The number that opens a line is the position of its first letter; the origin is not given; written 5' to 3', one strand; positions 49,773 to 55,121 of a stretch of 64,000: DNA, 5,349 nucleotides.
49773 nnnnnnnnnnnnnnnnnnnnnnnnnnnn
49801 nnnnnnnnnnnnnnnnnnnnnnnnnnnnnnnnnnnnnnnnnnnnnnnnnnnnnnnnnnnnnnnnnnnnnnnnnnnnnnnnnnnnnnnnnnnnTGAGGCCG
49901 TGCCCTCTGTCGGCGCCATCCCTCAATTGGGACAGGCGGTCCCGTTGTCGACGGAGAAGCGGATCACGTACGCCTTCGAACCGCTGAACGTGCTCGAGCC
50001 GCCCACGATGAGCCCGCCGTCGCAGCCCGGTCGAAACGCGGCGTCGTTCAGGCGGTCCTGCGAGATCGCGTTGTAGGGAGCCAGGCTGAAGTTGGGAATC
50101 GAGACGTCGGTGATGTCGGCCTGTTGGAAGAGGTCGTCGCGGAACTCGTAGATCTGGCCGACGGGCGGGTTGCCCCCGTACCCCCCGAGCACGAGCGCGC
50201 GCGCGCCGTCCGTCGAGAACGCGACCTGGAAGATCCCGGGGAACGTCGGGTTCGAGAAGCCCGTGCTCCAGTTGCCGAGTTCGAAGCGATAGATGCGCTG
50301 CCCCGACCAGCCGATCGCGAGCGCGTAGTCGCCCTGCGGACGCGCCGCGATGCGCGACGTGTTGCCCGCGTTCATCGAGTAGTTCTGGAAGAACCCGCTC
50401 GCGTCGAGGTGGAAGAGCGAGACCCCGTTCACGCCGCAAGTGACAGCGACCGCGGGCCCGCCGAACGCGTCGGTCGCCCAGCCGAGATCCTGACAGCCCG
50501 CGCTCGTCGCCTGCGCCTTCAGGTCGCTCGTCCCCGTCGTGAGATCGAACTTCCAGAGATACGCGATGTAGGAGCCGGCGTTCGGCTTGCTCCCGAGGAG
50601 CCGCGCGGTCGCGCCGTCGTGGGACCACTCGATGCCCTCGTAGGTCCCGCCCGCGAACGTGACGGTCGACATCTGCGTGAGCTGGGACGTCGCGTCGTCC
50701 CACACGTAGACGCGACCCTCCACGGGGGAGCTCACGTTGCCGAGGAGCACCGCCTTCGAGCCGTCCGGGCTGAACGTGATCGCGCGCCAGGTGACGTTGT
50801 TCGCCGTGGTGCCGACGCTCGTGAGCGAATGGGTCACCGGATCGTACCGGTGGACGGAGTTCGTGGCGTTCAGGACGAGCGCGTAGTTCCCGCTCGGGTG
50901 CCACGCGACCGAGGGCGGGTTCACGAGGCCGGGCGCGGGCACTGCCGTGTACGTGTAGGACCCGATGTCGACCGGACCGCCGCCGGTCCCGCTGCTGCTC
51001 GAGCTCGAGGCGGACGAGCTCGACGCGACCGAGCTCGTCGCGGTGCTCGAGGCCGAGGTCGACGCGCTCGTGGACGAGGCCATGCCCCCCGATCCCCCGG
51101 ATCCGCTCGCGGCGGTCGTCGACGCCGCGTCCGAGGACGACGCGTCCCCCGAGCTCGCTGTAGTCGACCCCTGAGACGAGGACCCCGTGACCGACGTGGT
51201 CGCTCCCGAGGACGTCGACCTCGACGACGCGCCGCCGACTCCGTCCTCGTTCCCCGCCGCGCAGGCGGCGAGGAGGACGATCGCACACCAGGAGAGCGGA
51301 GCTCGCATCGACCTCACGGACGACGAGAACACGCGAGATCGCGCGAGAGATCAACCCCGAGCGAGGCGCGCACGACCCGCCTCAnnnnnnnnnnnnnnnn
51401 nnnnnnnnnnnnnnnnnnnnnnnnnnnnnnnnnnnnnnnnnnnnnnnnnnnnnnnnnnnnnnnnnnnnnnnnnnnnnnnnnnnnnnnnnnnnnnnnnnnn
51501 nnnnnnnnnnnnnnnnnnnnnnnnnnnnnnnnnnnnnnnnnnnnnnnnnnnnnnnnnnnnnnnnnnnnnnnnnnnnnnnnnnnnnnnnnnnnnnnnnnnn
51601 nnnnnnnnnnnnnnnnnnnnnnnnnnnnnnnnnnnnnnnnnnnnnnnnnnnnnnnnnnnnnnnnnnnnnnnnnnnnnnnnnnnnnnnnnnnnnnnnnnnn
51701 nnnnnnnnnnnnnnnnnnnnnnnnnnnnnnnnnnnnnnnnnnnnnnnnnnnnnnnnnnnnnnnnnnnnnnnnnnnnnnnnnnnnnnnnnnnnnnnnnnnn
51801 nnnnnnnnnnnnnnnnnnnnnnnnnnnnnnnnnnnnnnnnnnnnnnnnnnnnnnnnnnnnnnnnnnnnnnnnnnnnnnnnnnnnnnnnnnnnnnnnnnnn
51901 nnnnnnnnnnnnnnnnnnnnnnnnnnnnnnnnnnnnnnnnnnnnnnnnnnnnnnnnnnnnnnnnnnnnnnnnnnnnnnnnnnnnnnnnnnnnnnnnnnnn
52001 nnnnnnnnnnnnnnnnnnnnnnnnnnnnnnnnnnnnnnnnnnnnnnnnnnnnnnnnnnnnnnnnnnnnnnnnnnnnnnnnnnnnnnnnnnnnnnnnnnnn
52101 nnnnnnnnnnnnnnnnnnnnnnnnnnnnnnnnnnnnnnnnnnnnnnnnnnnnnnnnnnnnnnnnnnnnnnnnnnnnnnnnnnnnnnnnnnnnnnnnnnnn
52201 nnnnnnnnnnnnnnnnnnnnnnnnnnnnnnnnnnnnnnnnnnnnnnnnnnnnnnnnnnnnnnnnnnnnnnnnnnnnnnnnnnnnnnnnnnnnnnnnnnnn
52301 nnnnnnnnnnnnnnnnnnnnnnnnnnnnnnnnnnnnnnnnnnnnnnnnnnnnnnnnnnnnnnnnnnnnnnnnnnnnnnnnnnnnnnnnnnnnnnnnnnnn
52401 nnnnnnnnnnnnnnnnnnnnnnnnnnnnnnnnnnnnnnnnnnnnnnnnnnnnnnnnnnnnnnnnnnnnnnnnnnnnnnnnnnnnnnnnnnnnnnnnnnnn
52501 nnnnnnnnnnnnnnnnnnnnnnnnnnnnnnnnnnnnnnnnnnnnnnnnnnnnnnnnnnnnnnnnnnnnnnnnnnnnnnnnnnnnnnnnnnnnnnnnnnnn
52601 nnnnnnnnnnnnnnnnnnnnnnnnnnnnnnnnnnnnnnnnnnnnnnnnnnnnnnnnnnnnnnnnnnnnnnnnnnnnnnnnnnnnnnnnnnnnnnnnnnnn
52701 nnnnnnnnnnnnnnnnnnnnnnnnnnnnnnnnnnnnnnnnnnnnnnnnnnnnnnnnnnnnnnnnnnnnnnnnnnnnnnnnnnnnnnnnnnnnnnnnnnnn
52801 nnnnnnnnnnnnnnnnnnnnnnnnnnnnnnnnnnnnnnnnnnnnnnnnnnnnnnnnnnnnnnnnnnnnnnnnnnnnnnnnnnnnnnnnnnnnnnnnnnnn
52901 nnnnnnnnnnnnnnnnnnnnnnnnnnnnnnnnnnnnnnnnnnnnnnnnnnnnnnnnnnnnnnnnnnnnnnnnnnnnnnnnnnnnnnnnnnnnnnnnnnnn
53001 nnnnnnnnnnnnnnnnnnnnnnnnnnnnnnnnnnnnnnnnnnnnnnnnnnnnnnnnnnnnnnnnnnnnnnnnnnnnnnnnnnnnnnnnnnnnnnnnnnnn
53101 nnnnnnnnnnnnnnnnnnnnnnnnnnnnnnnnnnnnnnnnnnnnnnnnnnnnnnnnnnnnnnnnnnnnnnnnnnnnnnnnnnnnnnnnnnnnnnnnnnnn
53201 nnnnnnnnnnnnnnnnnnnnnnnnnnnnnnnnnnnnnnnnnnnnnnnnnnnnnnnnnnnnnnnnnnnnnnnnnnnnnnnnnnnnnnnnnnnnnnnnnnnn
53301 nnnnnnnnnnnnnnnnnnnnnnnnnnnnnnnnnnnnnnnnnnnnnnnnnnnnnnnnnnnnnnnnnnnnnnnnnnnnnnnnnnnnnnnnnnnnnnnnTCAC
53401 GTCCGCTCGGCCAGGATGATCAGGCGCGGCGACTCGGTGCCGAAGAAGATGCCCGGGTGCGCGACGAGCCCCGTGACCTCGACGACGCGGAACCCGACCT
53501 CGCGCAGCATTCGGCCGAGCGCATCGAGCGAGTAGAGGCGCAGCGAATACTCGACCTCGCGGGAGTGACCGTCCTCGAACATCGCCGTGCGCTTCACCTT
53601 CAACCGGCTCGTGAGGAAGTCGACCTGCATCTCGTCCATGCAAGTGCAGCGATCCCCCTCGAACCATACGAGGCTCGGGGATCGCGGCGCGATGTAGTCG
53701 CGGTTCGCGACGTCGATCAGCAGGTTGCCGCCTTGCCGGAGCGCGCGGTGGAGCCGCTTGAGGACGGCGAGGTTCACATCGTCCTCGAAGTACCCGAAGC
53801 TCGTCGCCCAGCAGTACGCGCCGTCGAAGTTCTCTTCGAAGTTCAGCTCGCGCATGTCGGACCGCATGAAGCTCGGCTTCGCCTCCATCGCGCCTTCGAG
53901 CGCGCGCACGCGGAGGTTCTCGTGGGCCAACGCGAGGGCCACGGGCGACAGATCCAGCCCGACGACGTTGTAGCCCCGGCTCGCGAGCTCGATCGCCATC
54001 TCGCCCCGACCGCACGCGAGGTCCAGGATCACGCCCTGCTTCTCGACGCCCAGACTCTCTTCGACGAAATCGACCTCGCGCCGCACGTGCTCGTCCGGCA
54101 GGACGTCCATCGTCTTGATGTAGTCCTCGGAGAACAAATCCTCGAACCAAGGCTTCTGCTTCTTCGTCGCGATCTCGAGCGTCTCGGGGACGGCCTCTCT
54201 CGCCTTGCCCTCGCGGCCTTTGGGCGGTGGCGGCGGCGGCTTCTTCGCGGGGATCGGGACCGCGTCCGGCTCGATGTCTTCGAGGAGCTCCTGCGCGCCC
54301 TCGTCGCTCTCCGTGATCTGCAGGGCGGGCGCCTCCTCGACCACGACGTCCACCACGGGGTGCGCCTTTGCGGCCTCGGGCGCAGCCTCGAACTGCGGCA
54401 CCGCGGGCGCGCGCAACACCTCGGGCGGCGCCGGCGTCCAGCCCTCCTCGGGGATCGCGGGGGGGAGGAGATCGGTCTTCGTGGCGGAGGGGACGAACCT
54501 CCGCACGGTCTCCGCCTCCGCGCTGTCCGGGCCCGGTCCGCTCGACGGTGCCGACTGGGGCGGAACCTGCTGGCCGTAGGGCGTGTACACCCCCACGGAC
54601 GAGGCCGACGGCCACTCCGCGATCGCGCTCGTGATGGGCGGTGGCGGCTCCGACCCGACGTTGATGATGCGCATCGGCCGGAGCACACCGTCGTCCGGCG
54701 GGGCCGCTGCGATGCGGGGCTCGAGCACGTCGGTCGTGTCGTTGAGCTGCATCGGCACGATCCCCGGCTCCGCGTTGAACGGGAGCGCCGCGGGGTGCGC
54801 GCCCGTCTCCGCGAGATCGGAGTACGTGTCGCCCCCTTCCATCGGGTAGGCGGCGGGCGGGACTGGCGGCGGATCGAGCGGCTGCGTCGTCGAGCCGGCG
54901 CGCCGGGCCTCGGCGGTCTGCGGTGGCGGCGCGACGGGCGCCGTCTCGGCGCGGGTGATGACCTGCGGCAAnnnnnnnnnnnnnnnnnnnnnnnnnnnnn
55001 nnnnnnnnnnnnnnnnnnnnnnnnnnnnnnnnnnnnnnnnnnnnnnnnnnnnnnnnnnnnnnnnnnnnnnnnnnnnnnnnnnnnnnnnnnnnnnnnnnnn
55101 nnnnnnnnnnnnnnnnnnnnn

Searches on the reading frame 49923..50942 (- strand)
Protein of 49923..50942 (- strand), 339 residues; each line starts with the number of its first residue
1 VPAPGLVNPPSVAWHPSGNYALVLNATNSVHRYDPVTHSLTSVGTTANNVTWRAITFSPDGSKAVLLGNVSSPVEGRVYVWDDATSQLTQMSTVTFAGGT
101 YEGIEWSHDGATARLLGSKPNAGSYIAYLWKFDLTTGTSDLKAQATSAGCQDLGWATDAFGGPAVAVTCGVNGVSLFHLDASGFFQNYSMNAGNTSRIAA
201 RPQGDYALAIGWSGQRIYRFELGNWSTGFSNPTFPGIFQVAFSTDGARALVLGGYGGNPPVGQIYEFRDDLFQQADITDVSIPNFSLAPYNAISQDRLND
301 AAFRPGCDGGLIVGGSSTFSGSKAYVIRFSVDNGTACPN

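Call 61: search_protein_families(library=pfam, proteins=[window:49923-50942:-], max_evalue=0.001)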
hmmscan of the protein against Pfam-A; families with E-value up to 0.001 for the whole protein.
window:49923-50942:- (339 aa): 2 families
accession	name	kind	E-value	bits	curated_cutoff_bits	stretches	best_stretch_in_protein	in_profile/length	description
PF25174.1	Beta-prop_THOC3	-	5.8e-07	29.2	305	0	74-247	67-226/272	THOC3 beta-propeller domain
PF24814.1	WD40_Prp19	-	0.00028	20.5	320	0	11-110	96-189/281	Prp19 WD40 domain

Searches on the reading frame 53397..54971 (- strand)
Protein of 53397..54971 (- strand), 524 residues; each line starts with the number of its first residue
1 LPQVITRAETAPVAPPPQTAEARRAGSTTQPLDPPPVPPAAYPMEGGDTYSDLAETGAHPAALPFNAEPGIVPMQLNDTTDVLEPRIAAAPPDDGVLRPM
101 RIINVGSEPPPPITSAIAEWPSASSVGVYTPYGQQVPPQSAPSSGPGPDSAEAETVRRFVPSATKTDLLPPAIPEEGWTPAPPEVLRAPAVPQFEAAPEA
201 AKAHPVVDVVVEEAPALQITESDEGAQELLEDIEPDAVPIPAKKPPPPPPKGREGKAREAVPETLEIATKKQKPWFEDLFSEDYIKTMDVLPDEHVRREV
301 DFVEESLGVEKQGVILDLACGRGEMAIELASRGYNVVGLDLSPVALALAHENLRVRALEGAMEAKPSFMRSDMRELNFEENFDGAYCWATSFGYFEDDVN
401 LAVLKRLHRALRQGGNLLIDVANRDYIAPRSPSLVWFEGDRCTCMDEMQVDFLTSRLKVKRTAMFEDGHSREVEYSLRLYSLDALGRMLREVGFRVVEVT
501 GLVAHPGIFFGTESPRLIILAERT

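Call 61: search_protein_families(library=pfam, proteins=[window:53397-54971:-], max_evalue=0.001)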
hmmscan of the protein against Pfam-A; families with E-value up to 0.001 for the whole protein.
window:53397-54971:- (524 aa): 10 families
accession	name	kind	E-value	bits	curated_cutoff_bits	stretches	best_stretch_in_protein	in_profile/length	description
PF13649.12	Methyltransf_25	-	3.2e-18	66.6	27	1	315-415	1-97/97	Methyltransferase domain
PF13489.12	Methyltransf_23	-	2.5e-14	53.8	27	1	310-499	21-164/164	Methyltransferase domain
PF08241.18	Methyltransf_11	-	4.7e-13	50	21.2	1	316-419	1-95/95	Methyltransferase domain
PF13847.12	Methyltransf_31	-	1.5e-09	38.2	27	1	311-423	3-113/145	Methyltransferase domain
PF01209.24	Ubie_methyltran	-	8.7e-09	35.5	20.1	1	282-419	18-151/233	ubiE/COQ5 methyltransferase family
PF08242.18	Methyltransf_12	-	1.2e-08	36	30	1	316-417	1-98/98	Methyltransferase domain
PF05175.20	MTS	-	3.2e-06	27.3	23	1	306-424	26-142/170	Methyltransferase small domain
PF03848.20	TehB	-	0.00022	21.2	20.4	1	303-419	22-132/193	Tellurite resistance protein TehB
PF02353.26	CMAS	-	0.0006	19.6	27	1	297-420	48-165/273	Mycolic acid cyclopropane synthetase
PF02475.24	TRM5-TYW2_MTfase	-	0.00071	20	28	0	309-383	34-106/164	TRM5/TYW2 methyltransferase domain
